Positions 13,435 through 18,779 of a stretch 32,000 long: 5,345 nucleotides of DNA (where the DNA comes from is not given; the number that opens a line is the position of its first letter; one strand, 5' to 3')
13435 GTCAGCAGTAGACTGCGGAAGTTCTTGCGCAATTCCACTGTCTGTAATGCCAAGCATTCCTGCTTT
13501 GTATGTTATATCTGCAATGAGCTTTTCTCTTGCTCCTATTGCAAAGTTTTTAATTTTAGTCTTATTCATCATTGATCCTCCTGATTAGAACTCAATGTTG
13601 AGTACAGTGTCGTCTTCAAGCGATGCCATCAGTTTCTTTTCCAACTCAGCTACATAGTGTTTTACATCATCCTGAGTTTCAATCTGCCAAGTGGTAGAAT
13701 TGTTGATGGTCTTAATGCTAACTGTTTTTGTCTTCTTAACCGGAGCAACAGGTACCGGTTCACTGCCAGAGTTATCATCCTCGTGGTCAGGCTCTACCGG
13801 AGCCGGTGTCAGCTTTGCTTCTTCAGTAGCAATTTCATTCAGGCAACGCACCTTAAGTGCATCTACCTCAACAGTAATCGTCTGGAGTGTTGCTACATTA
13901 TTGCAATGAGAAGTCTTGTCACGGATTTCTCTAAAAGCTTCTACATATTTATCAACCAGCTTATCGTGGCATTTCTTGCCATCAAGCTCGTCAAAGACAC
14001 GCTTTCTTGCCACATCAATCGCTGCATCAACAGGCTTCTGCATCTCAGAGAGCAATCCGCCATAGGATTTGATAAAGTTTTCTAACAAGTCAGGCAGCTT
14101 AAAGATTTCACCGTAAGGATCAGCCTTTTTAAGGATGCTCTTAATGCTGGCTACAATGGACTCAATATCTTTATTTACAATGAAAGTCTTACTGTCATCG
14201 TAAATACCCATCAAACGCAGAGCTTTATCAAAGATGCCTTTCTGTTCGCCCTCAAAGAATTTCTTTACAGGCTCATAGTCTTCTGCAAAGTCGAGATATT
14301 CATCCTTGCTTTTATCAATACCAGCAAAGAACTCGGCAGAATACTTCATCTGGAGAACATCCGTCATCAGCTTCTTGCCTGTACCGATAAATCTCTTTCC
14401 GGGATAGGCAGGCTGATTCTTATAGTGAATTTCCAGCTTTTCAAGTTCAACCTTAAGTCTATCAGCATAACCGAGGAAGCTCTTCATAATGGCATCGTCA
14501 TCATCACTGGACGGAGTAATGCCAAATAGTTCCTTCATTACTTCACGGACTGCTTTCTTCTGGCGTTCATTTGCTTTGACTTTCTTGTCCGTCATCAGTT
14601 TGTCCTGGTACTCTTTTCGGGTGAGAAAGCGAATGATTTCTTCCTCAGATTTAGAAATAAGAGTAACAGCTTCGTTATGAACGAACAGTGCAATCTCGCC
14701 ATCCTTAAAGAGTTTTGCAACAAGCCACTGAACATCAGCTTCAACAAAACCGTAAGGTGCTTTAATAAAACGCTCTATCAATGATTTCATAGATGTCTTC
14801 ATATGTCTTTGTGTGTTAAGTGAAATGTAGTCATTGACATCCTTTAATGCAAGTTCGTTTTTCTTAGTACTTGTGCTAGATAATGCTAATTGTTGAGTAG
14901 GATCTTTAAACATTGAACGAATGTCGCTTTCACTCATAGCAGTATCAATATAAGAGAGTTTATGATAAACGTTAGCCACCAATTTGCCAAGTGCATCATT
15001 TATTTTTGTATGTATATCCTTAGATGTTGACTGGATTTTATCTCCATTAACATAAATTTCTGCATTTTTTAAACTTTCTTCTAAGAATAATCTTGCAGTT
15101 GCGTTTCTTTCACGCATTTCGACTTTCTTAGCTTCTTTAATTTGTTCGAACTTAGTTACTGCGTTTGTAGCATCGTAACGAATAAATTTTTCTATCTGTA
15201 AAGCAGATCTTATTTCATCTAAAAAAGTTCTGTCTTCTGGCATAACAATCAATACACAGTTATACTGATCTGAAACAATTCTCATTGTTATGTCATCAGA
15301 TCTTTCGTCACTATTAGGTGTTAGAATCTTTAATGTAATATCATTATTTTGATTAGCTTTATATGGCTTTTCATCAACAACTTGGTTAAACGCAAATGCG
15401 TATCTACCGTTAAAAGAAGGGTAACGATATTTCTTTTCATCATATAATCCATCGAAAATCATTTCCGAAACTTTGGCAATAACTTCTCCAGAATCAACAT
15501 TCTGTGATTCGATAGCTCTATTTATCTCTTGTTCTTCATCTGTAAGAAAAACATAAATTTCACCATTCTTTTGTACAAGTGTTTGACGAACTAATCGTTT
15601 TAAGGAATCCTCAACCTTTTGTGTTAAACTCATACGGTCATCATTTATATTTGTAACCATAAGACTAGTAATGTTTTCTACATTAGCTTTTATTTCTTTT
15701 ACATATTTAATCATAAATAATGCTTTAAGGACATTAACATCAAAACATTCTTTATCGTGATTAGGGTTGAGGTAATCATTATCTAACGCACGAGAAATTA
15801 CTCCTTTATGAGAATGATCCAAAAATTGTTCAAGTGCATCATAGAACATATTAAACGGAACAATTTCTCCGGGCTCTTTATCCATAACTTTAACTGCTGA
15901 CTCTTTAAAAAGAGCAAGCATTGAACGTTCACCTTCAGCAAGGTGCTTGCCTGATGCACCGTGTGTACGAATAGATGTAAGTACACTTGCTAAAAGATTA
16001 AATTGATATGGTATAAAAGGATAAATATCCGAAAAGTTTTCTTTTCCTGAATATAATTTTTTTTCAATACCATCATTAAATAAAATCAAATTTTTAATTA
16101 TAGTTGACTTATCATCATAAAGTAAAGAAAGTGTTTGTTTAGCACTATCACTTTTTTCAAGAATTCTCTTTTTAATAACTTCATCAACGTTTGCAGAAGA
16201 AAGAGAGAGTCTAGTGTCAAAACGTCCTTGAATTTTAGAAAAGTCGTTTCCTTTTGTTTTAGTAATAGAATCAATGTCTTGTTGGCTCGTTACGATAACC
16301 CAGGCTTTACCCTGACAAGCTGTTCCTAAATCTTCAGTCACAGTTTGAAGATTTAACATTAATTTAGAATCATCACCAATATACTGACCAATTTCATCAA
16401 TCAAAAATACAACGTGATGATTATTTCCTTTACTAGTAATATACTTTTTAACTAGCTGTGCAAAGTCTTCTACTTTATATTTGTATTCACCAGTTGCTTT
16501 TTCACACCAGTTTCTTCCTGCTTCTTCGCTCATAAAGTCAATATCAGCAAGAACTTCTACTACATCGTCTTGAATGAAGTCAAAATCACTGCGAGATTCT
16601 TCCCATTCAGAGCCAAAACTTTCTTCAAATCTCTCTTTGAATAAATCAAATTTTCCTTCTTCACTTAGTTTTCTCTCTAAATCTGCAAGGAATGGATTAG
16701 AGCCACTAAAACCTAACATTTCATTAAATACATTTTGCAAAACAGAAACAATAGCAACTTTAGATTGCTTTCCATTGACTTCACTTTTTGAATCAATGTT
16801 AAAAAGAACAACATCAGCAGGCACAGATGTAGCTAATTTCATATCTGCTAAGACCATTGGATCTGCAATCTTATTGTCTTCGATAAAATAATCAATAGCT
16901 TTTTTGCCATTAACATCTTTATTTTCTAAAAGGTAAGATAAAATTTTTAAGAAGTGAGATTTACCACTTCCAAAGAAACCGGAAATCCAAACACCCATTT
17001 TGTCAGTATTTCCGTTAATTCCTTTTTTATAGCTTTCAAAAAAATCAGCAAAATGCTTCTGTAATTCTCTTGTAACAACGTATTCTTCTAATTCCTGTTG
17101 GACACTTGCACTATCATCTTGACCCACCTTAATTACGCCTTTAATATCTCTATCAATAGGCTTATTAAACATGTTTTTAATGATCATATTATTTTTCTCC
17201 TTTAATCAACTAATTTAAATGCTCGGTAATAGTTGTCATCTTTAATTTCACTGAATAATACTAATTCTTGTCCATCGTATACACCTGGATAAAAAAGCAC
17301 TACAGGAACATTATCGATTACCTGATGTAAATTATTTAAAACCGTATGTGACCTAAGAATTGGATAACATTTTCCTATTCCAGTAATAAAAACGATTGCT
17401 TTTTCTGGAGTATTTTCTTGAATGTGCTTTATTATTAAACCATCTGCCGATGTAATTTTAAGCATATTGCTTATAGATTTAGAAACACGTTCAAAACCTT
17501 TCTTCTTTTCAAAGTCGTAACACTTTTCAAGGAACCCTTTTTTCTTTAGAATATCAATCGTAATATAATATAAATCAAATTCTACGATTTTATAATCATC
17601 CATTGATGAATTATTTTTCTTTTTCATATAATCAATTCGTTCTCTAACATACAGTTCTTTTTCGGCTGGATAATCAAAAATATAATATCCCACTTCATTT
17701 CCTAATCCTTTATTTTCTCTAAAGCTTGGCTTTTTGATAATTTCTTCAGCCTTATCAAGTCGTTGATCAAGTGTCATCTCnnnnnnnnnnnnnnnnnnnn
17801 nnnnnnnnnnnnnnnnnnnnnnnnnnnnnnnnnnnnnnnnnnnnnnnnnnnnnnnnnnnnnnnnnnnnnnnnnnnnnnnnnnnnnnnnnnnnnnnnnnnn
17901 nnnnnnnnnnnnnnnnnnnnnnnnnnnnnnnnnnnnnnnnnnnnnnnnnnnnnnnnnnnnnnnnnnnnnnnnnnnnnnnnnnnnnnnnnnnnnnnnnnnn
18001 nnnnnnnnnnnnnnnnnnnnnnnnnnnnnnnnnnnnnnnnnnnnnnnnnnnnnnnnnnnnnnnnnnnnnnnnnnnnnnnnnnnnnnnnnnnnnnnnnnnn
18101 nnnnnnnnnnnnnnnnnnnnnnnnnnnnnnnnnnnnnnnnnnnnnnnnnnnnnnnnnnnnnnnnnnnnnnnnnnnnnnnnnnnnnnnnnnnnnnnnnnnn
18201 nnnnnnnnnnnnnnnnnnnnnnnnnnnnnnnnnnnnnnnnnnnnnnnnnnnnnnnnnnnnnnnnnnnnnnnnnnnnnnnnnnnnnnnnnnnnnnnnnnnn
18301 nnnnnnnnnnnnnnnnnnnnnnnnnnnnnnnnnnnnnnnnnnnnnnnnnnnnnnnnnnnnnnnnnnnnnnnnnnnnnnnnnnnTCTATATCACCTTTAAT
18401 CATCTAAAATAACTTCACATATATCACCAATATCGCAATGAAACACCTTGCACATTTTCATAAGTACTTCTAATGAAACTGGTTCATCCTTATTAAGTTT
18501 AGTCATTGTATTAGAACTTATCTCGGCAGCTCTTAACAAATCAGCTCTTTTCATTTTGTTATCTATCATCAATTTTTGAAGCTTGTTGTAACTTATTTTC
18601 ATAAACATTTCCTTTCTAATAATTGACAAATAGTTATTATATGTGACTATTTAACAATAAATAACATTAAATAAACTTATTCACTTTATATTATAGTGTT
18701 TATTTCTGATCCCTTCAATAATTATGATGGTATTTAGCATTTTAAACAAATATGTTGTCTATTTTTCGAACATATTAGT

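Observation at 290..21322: BREX island bracketed by identical 610-bp direct repeats built from the same dead IS3 fragment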

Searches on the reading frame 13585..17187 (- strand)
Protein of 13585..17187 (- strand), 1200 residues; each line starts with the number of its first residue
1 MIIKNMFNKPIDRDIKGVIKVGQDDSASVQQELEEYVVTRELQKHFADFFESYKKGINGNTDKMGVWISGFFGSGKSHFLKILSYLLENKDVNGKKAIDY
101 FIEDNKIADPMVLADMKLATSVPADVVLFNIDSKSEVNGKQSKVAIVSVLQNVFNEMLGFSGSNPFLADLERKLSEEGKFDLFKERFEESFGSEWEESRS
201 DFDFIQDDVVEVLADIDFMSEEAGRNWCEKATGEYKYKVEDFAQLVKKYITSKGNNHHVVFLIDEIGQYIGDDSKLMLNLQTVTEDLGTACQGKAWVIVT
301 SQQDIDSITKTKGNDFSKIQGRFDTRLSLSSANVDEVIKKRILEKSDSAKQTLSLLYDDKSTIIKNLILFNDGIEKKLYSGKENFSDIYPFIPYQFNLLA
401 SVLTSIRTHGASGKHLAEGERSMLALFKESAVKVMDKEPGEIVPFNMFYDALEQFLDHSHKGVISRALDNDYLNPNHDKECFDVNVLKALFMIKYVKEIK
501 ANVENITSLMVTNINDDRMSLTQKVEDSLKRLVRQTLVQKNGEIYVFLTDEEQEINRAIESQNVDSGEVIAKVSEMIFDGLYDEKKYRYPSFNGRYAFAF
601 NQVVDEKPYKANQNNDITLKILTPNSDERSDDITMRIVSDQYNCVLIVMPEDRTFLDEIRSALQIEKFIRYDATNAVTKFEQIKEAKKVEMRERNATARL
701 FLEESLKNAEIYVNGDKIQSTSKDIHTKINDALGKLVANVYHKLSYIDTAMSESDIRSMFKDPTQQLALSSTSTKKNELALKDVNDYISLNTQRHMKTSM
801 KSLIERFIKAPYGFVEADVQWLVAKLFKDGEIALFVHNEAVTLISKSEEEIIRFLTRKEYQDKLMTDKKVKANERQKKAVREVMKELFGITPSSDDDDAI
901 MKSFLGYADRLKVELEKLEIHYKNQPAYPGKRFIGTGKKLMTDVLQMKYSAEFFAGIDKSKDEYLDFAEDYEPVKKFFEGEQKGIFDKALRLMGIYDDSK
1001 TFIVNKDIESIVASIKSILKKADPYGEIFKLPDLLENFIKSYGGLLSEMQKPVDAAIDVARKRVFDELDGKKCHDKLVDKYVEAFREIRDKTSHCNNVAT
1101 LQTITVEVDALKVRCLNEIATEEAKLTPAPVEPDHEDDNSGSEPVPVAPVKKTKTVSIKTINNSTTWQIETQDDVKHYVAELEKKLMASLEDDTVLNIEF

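Call 7: search_protein_families(library=pfam, proteins=[window:13585-17187:-])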
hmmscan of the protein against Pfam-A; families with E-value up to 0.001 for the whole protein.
window:13585-17187:- (1200 aa): 3 families
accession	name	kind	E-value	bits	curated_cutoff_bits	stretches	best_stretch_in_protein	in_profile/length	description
PF25796.1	BREX_BrxC_4th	-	1.1e-50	172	27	1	563-736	2-173/173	BREX ATP-binding protein BrxC 4th domain with six-stranded beta sheet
PF25791.1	BREX_BrxC_wHTH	-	1.5e-39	135.3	27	1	743-869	1-125/126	BREX ATP-binding protein BrxC winged helix-turn-helix domain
PF25792.1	BREX_BrxC_helical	-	9.3e-35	120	27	1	876-1000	1-123/123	BREX ATP-binding protein BrxC alpha helical domain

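Call 8: search_protein_families(library=padloc, proteins=[window:13585-17187:-])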
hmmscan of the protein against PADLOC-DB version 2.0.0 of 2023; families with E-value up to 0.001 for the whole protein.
window:13585-17187:- (1200 aa): 14 families
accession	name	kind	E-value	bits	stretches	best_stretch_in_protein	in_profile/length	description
PDLC02471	BrxC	-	0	1494.6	1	1-1198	1-1189/1190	BrxC-PglY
PDLC02479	BrxC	-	1.5e-253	842.8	1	1-1194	1-1168/1172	BrxC-PglY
PDLC02491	BrxC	-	1.1e-183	610.6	1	1-749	5-765/794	BrxC-PglY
PDLC02476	BrxC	-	4.7e-74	247.7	1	3-568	6-564/1180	BrxC-PglY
PDLC02484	BrxC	-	1.7e-69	232.9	1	2-622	4-638/1186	BrxC-PglY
PDLC02483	BrxC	-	8.1e-68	227.4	1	2-844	4-863/1212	BrxC-PglY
PDLC02489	BrxC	-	5e-50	168.6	1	17-906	20-893/1146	BrxC-PglY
PDLC02486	BrxC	-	1.1e-45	154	1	1-782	1-795/1207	BrxC-PglY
PDLC02493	BrxC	-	3.9e-43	145.8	1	2-745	3-735/1215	BrxC-PglY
PDLC02474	BrxC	-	8.2e-38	128.1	2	252-579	259-602/1223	BrxC-PglY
PDLC02488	BrxC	-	2.8e-16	56.7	2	27-90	29-91/1240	BrxC-PglY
PDLC02779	SspC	-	6e-09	32.3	1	28-101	16-86/1054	SspC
PDLC02492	BrxC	-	7e-09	33.4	1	876-1196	53-374/377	BrxC-PglY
PDLC02481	BrxC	-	4e-06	23.1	1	3-91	3-90/1192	BrxC-PglY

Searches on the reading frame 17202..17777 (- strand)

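Call 7: search_protein_families(library=pfam, proteins=[window:17202-17777:-])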
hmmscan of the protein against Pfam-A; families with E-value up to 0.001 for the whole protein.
window:17202-17777:- (191 aa): 1 family
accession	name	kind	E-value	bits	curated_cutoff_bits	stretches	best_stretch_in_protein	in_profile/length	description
PF08747.16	BrxB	-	3.4e-45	153.5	26.8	1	66-189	2-124/124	BREX protein BrxB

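Call 8: search_protein_families(library=padloc, proteins=[window:17202-17777:-])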
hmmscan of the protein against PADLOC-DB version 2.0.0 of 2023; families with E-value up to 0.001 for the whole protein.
window:17202-17777:- (191 aa): 10 families
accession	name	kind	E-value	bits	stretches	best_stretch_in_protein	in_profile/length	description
PDLC02463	BrxB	-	3.2e-73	243.9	1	2-191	4-191/193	BrxB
PDLC02466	BrxB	-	8.7e-28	95.5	1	3-190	4-185/185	BrxB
PDLC02468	BrxB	-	5.6e-21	73.4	1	65-190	2-131/135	BrxB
PDLC02459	BrxB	-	2.5e-14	51.5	1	29-185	29-199/203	BrxB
PDLC02461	BrxB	-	3.2e-14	51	1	30-168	35-169/200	BrxB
PDLC02462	BrxB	-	9e-13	46.6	1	30-189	28-198/202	BrxB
PDLC02464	BrxB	-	2.6e-07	28.7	1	123-175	13-64/79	BrxB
PDLC02465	BrxB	-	1.2e-06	26.8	1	36-186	34-185/190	BrxB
PDLC02469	BrxB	-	6e-06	24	1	34-186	32-175/184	BrxB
PDLC02467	BrxB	-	6.1e-05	20.9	1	83-188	79-182/193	BrxB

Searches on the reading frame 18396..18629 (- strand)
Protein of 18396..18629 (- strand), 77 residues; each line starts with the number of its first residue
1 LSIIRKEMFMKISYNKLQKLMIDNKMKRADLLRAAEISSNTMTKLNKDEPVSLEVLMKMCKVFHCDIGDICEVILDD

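Call 9: search_protein_families(library=pfam, proteins=[window:18400-18602:-], max_evalue=0.01)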
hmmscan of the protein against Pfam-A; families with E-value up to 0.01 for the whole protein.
window:18400-18602:- (67 aa): 1 family
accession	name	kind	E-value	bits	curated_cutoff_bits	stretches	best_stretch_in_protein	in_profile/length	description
PF13443.12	HTH_26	-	9.1e-20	71.1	22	1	7-65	1-61/63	Cro/C1-type HTH DNA-binding domain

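Call 44: search_protein_families(library=padloc, max_evalue=0.01, proteins=[window:18396-18629:-])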
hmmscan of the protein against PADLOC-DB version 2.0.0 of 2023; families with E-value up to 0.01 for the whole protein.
window:18396-18629:- (77 aa): 1 family
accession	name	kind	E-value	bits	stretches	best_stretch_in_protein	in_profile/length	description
PDLC02926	HTH_VI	-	0.0087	14.3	0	22-66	11-56/92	-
